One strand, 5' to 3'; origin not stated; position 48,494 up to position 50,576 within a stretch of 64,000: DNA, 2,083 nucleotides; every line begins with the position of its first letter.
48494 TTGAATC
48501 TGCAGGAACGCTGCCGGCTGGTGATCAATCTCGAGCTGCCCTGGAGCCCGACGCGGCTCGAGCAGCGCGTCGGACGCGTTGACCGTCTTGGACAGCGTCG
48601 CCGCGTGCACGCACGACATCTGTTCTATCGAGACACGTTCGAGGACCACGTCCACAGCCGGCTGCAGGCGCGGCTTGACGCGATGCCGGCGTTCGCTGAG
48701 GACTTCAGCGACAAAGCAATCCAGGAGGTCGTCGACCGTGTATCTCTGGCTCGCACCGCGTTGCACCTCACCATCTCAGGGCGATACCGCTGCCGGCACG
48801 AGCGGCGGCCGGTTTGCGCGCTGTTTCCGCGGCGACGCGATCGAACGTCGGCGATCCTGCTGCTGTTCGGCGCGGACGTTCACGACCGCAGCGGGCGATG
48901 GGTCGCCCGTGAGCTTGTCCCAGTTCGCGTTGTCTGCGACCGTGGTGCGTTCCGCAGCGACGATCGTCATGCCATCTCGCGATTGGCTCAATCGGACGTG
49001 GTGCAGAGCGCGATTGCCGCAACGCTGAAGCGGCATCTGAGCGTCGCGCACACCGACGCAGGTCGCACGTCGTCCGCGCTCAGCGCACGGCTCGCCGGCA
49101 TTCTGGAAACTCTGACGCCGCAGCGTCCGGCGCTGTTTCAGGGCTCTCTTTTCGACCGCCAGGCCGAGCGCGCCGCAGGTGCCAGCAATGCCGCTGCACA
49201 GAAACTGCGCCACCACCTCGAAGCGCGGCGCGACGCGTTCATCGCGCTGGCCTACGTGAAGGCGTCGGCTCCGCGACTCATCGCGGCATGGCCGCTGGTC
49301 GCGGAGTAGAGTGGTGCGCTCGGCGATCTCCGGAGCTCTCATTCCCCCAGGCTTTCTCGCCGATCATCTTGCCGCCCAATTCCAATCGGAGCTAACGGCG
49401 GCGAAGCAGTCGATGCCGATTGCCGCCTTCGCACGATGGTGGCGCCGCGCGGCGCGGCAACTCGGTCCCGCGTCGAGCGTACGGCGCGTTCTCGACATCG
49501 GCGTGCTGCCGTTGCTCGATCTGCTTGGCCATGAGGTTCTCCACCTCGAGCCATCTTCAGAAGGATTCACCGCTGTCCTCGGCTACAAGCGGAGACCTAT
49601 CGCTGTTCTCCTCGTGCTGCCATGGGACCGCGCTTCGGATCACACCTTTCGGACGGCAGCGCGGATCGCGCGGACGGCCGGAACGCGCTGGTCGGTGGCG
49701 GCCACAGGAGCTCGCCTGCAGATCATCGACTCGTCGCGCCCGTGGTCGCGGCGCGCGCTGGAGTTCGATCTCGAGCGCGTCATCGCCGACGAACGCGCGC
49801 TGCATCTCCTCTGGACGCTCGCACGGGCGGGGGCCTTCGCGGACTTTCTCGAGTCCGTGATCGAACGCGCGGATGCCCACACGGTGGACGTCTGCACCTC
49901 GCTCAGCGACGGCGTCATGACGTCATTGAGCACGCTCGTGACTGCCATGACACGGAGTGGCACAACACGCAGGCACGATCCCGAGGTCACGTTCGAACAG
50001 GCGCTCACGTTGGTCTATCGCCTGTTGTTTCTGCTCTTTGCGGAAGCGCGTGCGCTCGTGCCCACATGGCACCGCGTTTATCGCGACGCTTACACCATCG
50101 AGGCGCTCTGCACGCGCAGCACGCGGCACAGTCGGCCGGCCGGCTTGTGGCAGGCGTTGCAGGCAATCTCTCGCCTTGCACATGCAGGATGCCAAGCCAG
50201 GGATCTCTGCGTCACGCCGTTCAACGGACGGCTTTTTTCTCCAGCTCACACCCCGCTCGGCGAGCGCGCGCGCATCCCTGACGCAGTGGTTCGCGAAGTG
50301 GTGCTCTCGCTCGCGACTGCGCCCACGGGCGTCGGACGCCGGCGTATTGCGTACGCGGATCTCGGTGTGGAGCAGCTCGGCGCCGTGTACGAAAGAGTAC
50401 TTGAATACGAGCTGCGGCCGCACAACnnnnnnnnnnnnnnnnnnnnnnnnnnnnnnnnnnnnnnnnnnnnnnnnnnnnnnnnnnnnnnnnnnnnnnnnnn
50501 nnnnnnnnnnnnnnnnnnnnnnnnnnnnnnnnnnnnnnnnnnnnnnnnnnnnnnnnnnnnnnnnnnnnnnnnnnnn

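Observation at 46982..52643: Coupled SNF2 helicase plus PglX/Eco57I-like adenine methyltransferase without any recognisable nuclease or partner genes: candidate minimal defence or epigenetic module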

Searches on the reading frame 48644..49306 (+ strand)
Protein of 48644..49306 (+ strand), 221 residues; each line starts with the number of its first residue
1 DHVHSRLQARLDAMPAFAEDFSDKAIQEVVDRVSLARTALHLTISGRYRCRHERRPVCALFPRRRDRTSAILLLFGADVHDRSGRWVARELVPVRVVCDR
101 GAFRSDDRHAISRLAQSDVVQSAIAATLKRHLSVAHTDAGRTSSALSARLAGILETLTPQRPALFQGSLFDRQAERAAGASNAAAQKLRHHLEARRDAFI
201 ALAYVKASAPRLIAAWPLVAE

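Call 55: predict_structure(alignment_id=A3)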
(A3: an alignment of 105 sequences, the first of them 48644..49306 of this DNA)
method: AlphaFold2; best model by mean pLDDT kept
length: 221 residues; sequences in the alignment: 105
mean_pLDDT: 86.2   pTM: 0.68
mean pLDDT of the five models: 86.2, 86.0, 84.8, 84.5, 83.0
residues with pLDDT >= 90: 124; 70-90: 65; 50-70: 32; < 50: 0
segments of 3 or more residues with pLDDT < 50: none
pLDDT, mean of each block of 10 residues (from residue 1): 76 65 82 77 63 65 72 96 96 93 83 96 98 97 98 94 77 91 95 97 97 90 69
secondary structure, 60 per line:
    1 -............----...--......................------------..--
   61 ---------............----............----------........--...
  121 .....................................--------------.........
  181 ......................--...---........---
elements in order: H2-13 H23-44 E70-81 E86-97 H108-115 H118-157 H172-202 E205-207 E211-218

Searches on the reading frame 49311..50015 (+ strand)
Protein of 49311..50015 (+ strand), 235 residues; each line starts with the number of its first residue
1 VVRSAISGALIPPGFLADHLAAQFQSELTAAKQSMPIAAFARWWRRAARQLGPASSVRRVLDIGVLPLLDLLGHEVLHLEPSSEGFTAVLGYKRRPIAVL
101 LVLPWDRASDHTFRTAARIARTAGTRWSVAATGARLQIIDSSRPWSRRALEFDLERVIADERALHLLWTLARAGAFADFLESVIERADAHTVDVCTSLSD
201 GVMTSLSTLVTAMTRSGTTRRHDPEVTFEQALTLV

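Call 39: predict_structure(alignment_id=A2)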
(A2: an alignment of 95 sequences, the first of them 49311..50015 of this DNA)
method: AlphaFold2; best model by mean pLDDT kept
length: 235 residues; sequences in the alignment: 95
mean_pLDDT: 93.1   pTM: 0.84
mean pLDDT of the five models: 93.1, 92.6, 92.0, 91.6, 91.5
residues with pLDDT >= 90: 193; 70-90: 34; 50-70: 8; < 50: 0
segments of 3 or more residues with pLDDT < 50: none
pLDDT, mean of each block of 10 residues (from residue 1): 88 96 97 97 97 97 98 98 97 98 86 94 97 96 92 97 97 97 97 94 89 78 76 70
secondary structure, 60 per line:
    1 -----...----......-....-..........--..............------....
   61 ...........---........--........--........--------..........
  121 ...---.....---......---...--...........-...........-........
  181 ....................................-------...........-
elements in order: E6-8 H13-18 H20-23 H25-34 H37-50 H57-71 E75-82 E85-92 E95-102 H111-123 E127-131 E135-140 E149-153 H154-159 H161-171 H173-216 H224-234

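Call 78: fold_search(model_id=the predicted structure, library=pdb)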
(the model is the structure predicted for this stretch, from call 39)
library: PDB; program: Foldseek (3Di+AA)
matches with E <= 10: 518; with E <= 0.001: 0
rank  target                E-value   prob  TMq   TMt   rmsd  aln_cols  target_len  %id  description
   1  7r8y_A                7.8e-02  0.51  0.18  0.18   8.7        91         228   15  Ancestral protein AncThEn of Phosphomethylpyrimidine kinases family (released 2022-06-29)
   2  3h1t                  1.1e-01  0.87  0.32  0.15   9.8       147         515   14  The fragment structure of a putative HsdR subunit of a type I restriction enzyme from Vibrio vulnificus YJ016 (released 2009-10-20)
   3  6h2j_B                1.3e-01  0.28  0.26  0.08  15.5       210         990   12  Crystal structure of the HsdR subunit of the EcoR124I restriction enzyme with the C-terminal domain (released 2018-08-08)
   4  3v3o_A                1.3e-01  0.07  0.13  0.09  18.6       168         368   13  Crystal structure of TetX2 T280A: an adaptive mutant in complex with tigecycline (released 2013-01-30)
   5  2xyo_C                1.4e-01  0.10  0.13  0.08  17.6       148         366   11  Structural basis for a new tetracycline resistance mechanism relying on the TetX monooxygenase (released 2011-03-23)
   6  9hjw                  1.4e-01  0.07  0.13  0.08  18.7       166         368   13  Crystal structure of flavin-dependent monooxygenase Tet(X4) in complex with tegaserod (released 2025-05-21)
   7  2w00_B                1.6e-01  0.33  0.28  0.09  15.5       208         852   12  Crystal structure of the HsdR subunit of the EcoR124I restriction enzyme in complex with ATP (released 2008-12-16)
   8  2y6q_D                1.7e-01  0.08  0.12  0.08  18.5       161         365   12  Structure of the TetX monooxygenase in complex with the substrate 7- Iodtetracycline (released 2011-03-23)
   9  2xyo_A                2.1e-01  0.05  0.12  0.08  18.0       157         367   11  Structural basis for a new tetracycline resistance mechanism relying on the TetX monooxygenase (released 2011-03-23)
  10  3v3o_C                2.3e-01  0.09  0.13  0.09  18.4       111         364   10  Crystal structure of TetX2 T280A: an adaptive mutant in complex with tigecycline (released 2013-01-30)
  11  3v3n_A                2.3e-01  0.04  0.12  0.08  18.9       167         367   13  Crystal structure of TetX2 T280A: an adaptive mutant in complex with minocycline (released 2013-01-02)
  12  2el9_B                2.7e-01  0.38  0.15  0.10   5.5        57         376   19  Crystal structure of E.coli Histidyl-tRNA synthetase complexed with a histidyl-adenylate analogue (released 2008-03-18)
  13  2y6r_C                2.7e-01  0.06  0.12  0.08  17.7       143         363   12  Structure of the TetX monooxygenase in complex with the substrate 7- chlortetracycline (released 2011-03-23)
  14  6aim_B                2.9e-01  0.23  0.16  0.13   6.4        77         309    8  Cab2 mutant H337A complex with phosphopantothenate-cysteine (released 2019-03-20)
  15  7bst_B                2.9e-01  0.16  0.25  0.08  15.8       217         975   10  EcoR124I-Ocr in the Intermediate State (released 2020-05-27)
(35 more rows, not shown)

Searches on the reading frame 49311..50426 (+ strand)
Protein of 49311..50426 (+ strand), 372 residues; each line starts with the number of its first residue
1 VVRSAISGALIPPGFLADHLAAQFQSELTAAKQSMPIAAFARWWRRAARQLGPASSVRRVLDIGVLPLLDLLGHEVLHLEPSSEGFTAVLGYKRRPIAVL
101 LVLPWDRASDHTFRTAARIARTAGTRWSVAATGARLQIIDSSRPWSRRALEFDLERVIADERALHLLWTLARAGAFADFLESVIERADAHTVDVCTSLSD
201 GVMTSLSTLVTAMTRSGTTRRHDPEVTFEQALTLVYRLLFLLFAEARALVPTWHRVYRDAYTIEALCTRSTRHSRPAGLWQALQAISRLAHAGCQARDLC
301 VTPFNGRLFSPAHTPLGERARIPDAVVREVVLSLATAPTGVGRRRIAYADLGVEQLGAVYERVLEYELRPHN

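Call 92: search_protein_representatives(protein=window:49311-50426:+)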
Query: 372 residues. Proteins with E-value up to 0.001 (for the whole library): 2509; up to 1e-10: 806; up to 1e-30: 218. The best 150 are listed.
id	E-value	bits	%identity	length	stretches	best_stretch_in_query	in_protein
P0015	1.7e-134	464.9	61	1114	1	7-367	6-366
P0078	4.7e-103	361.5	52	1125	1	5-369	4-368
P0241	5.5e-102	358.0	52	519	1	5-367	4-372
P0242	1.7e-101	356.4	51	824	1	5-367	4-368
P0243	1.5e-92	326.9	52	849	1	38-368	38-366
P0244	6.1e-92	325.0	54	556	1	41-370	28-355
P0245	6.6e-91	321.6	51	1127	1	5-368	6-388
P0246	5.8e-88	311.9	48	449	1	5-367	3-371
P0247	2.5e-87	309.8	47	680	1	6-367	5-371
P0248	1.7e-83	297.2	46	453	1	6-367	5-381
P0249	2.1e-79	283.7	48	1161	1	4-365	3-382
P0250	4.4e-79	282.7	46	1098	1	29-367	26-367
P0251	1.3e-78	281.1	49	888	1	39-367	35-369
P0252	2.4e-77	277.0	43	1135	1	4-367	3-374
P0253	2.5e-76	273.6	48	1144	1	3-367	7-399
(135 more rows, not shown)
